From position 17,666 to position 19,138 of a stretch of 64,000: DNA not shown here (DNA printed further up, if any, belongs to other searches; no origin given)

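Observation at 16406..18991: Sulfatase fused to a C-terminal glycoside-hydrolase-like domain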

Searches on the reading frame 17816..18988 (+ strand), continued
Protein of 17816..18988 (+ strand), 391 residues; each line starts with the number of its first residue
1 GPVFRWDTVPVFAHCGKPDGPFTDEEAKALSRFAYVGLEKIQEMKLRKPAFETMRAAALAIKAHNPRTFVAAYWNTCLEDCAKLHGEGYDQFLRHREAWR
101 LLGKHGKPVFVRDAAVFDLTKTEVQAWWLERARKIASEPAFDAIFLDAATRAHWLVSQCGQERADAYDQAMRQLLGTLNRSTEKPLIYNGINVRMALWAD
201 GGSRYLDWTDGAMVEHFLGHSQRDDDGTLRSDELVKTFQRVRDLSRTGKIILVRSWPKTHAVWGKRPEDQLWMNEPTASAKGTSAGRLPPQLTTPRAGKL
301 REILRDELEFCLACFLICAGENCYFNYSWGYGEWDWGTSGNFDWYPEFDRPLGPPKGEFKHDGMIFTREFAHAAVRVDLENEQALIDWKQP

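Call 52: find_related_loci(query=A1, collection=genome_contigs, flank=5000)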
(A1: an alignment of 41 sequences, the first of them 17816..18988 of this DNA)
Query A1 (391 aa) in genome_contigs; peptide patterns used: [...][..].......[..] (x = any residue, [..] = any of these).
329 stretches matched a pattern; 289 encode a relative of the query (tblastn E <= 1e-3); the best 80 are kept; 80 distinct loci.
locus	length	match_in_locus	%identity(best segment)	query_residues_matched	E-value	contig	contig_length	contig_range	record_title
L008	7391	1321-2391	36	2-389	2e-63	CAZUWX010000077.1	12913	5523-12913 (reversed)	MAG TPA_asm: uncultured Chitinophagaceae bacterium isolate SRP344714_co1_333 genome assembly, contig: NODE_8829_length_1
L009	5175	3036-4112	36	2-388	3e-62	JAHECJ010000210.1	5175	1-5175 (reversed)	MAG: Desulfococcus sp. isolate Ww167 NODE_50308_length_5175_cov_1.947171, whole genome shotgun sequence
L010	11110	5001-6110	33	2-389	2e-59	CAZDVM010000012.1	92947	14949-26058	MAG TPA_asm: uncultured Pirellulales bacterium isolate SRP141376_co1_361 genome assembly, contig: NODE_602_length_92947_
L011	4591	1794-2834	34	4-389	2e-58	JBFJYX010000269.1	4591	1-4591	MAG: Pontiella sp. isolate Mix_sand19.2022.05.G.99 k141_5564578_length_4591_cov_10.0000, whole genome shotgun sequence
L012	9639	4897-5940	33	2-390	7e-58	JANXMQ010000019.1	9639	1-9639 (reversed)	MAG: Akkermansiaceae bacterium isolate 337R_concoct_304 337R_k141_530805, whole genome shotgun sequence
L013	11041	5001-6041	32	2-390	1e-57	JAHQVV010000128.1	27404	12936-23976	MAG: Phycisphaeraceae bacterium isolate MAG.069 Posi_069-P44596, whole genome shotgun sequence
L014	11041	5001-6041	34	2-390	1e-57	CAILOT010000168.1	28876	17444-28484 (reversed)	MAG: uncultured Opitutae bacterium isolate Day6-2_bin-240 genome assembly, contig: bin-240:168/210, whole genome shotgun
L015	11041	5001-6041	33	4-389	1e-55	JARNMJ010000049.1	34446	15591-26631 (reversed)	Pontiellaceae bacterium B12219 scaffold_49_length=34447, whole genome shotgun sequence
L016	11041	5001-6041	32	4-389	2e-55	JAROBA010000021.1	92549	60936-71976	Pontiellaceae bacterium B1224 scaffold_21_length=92550, whole genome shotgun sequence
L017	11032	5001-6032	34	2-389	2e-55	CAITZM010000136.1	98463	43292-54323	MAG: uncultured Lentisphaerae bacterium isolate LJ_bin-4696 genome assembly, contig: bin-4696:136/191, whole genome shot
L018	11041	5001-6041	35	2-389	3e-55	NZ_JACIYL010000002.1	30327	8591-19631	MAG: Thermogutta sp. isolate MAG-77 Thermogutta_C3_bin35_Scaffold_2, whole genome shotgun sequence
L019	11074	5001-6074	33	2-390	1e-54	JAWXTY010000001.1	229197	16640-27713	MAG: Opitutales bacterium isolate FM_35_G125_V NODE_6_length_229198_cov_4.790551, whole genome shotgun sequence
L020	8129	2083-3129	35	2-391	2e-54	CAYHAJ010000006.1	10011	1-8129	MAG TPA_asm: uncultured Pirellulales bacterium isolate ERP119294_co2_505 genome assembly, contig: k141_4438431, whole ge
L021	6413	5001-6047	35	2-391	1e-53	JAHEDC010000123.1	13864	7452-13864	MAG: Verrucomicrobiales bacterium isolate Ww187 NODE_9285_length_13864_cov_3.218075, whole genome shotgun sequence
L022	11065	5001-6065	31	2-388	6e-53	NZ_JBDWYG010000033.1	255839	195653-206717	MAG: Aliiglaciecola sp. isolate LC.122.F.C4_512_010 LC_122_F_C4_512_010_000000000038, whole genome shotgun sequence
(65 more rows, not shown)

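Call 56: list_cluster_members(proteins=[P0123, P0003, P0052, P0021, P0122, P0001])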
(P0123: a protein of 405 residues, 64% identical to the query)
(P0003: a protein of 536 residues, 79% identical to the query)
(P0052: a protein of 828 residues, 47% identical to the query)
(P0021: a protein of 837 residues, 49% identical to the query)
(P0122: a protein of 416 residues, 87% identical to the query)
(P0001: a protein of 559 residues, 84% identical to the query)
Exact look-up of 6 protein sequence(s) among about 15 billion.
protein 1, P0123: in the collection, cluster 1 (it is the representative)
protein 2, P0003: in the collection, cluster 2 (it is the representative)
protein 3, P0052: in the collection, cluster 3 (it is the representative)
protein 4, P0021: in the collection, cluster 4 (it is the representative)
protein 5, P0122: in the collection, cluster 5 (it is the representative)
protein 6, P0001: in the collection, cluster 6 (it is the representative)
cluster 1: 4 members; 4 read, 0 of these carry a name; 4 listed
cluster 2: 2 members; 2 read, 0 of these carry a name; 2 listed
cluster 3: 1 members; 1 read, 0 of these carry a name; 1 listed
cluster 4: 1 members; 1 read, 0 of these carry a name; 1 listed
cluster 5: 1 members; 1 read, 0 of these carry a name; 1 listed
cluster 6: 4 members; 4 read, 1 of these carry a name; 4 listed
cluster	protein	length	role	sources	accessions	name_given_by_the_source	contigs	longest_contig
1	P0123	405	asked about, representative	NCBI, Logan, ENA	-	-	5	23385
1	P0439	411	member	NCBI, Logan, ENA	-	-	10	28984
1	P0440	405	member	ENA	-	-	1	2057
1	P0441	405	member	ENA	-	-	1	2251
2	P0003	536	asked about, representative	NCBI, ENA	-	-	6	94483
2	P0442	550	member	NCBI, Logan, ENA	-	-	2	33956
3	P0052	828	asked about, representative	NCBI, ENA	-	-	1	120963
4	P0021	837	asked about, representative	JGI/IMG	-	-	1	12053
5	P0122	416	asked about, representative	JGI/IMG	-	-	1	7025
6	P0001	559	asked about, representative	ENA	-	-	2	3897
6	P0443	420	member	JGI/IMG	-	hypothetical protein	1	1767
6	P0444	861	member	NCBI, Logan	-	-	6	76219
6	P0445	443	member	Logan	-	-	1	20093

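Call 61: find_encoding_contigs(protein=P0445, flank=10000, max_places=3)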
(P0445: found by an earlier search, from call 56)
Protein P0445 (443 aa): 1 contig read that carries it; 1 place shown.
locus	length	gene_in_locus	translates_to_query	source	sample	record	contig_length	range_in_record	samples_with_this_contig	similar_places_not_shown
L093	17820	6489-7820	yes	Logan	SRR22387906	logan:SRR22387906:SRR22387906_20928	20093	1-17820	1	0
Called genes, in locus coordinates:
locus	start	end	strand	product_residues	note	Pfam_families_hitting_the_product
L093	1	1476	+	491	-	?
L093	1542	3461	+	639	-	PF14871:GHL6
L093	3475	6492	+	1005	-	PF00884:Sulfatase, PF01663:Phosphodiest, PF16347:SGSH_C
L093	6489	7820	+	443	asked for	PF14885:GHL15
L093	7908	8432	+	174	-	-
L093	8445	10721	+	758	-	PF00487:FA_desaturase, PF00355:Rieske, PF13806:Rieske_2 (weak), PF00175:NAD_binding_1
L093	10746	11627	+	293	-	-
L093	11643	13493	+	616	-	-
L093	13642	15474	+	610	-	PF00884:Sulfatase, PF01663:Phosphodiest (faint), PF16347:SGSH_C (weak)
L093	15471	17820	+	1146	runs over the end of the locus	PF08306:Glyco_hydro_98M, PF08307:Glyco_hydro_98C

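Call 62: find_encoding_contigs(protein=P0123, flank=8000, max_places=3)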
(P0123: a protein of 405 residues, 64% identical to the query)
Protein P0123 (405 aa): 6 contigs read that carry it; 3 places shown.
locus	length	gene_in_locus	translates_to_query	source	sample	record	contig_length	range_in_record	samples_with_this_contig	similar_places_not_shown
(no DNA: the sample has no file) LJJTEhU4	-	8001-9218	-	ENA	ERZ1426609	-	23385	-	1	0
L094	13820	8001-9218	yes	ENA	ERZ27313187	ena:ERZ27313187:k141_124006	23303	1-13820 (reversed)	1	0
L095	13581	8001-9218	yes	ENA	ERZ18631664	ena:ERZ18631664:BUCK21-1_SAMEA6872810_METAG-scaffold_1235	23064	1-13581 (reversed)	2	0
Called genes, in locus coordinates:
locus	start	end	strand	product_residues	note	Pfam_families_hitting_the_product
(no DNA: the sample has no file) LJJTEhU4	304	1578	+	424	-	PF01408:GFO_IDH_MocA, PF19051:GFO_IDH_MocA_C2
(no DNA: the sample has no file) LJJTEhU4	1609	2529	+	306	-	-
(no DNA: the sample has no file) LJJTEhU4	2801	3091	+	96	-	-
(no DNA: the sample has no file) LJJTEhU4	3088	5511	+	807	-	PF22842:Pel9A-like_beta_helix (weak), PF21231:GH141_M (weak), PF13229:Beta_helix, PF05048:NosD (faint)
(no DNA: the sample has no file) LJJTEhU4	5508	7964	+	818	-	-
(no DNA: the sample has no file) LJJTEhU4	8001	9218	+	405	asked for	PF14885:GHL15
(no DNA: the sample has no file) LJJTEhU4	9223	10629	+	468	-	PF01120:Alpha_L_fucos, PF14871:GHL6 (weak)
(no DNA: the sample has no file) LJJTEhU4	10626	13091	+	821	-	PF14498:Glyco_hyd_65N_2 (weak), PF22124:Glyco_hydro_95_cat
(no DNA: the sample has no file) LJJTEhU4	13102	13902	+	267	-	?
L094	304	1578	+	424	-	PF01408:GFO_IDH_MocA, PF19051:GFO_IDH_MocA_C2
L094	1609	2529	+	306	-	-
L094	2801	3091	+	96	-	-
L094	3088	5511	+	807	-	PF22842:Pel9A-like_beta_helix (weak), PF21231:GH141_M (weak), PF13229:Beta_helix, PF05048:NosD (faint)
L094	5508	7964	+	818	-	-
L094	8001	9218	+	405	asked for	PF14885:GHL15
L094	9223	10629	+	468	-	PF01120:Alpha_L_fucos, PF14871:GHL6 (weak)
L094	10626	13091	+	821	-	PF14498:Glyco_hyd_65N_2 (weak), PF22124:Glyco_hydro_95_cat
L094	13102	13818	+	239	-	?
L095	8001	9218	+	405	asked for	PF14885:GHL15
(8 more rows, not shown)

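Call 65: search_protein_families(library=pfam, proteins=[L004:1439-3904:+, L093:1-1473:+, L093:11643-13490:+, L094:5508-7961:+, L093:3475-6489:+], max_evalue=0.01)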
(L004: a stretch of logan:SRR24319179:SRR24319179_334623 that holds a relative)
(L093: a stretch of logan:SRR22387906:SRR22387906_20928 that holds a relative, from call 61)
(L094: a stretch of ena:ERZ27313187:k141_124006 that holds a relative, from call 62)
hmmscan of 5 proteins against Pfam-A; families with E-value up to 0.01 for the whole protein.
L004:1439-3904:+ (822 aa): 4 families
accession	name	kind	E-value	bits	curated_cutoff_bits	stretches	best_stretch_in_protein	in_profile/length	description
PF13360.13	PQQ_2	-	6.5e-34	118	27.6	2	643-801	14-154/233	Outer membrane protein assembly factor BamB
PF13570.13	Beta-prop_ACSF4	-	1.4e-12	48.2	133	1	631-731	28-132/329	Beta-alanine-activating enzyme, beta-propeller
PF01011.28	PQQ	-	1e-08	34.8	26.7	0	657-691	53-143/595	Glucose/ethanol/alcohol dehydrogenase, beta-propeller domain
PF25293.1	Beta-prop_EMC1_N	-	0.0027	17.8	34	0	291-407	46-160/219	EMC1 N-terminal beta-propeller domain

L093:1-1473:+ (491 aa): 4 families
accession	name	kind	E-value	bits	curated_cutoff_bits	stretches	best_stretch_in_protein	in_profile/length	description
PF00295.23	Glyco_hydro_28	-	2.1e-20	73.5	22.9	1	72-379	32-310/324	Glycosyl hydrolases family 28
PF12708.12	Pect-lyase_RHGA_epim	-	4.9e-08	33.5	27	1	18-265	7-209/213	Rhamnogalacturonase A/epimerase, pectate lyase-like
PF13229.12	Beta_helix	-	3.1e-06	27.3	25.9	1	177-303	9-131/158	Right handed beta helix region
PF05048.19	NosD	-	0.00015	21.7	23.6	1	148-253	19-115/212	Periplasmic copper-binding protein (NosD)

L093:11643-13490:+ (616 aa): 0 families

L094:5508-7961:+ (818 aa): 0 families

L093:3475-6489:+ (1005 aa): 4 families
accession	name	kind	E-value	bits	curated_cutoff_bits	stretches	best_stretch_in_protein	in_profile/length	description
PF00884.28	Sulfatase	-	1.6e-55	189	25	1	22-365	1-300/301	Sulfatase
PF16347.10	SGSH_C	-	2.6e-14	54.1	29.3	1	323-458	10-134/154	N-sulphoglucosamine sulphohydrolase, C-terminal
PF01663.27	Phosphodiest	-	1.6e-08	35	23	1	30-292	7-220/342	Type I phosphodiesterase / nucleotide pyrophosphatase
PF04185.19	Phosphoesterase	-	0.0087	15.7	23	0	268-351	269-340/356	Phosphoesterase family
